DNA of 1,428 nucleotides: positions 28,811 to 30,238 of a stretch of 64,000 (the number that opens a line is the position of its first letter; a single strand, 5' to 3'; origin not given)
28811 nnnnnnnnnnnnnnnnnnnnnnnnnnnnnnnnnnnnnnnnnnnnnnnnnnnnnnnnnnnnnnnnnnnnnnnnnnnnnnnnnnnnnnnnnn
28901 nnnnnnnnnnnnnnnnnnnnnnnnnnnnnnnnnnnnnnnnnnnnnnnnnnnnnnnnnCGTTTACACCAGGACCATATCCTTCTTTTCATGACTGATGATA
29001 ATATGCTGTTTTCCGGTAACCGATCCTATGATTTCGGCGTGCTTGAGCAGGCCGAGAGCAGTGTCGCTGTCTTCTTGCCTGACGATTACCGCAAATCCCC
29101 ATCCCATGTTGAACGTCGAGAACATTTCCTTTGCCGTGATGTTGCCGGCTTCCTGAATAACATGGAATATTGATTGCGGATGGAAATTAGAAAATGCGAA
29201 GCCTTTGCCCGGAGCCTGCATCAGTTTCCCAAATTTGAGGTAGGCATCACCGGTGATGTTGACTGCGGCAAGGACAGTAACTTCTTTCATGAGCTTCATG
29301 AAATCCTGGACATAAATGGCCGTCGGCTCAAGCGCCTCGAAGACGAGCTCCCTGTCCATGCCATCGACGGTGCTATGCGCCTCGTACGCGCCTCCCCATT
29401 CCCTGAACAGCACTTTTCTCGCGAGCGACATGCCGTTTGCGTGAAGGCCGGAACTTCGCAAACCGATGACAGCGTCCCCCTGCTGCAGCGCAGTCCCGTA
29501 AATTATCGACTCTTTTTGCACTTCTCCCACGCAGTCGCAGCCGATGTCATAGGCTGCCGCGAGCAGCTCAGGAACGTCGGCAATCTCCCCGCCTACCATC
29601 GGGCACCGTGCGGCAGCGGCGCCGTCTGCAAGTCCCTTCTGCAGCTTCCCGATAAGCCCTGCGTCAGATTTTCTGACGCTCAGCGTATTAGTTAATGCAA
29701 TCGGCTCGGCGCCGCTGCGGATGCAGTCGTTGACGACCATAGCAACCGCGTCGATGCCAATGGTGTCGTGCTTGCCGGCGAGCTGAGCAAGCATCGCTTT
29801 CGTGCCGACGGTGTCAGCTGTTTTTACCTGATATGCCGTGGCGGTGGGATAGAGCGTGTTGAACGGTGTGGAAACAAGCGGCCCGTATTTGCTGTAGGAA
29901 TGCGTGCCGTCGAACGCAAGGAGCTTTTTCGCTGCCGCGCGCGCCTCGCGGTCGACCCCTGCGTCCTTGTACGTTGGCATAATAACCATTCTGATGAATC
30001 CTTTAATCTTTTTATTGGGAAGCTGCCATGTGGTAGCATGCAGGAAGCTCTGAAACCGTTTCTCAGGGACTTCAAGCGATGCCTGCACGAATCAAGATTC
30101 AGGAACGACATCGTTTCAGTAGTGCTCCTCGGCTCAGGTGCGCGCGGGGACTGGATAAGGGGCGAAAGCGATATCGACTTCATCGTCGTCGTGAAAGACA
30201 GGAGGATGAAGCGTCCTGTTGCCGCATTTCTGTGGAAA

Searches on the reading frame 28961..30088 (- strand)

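Call 52: search_protein_families(library=pfam, proteins=[window:28961-30088:-], max_evalue=0.01)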
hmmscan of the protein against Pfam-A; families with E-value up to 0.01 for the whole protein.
window:28961-30088:- (375 aa): 2 families
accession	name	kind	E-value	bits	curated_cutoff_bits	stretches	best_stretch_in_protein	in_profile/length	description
PF00586.29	AIRS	-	1.8e-16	61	24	1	86-190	14-112/112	AIR synthase related protein, N-terminal domain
PF02769.27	AIRS_C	-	2.5e-13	50.9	23.1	1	202-365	1-153/156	AIR synthase related protein, C-terminal domain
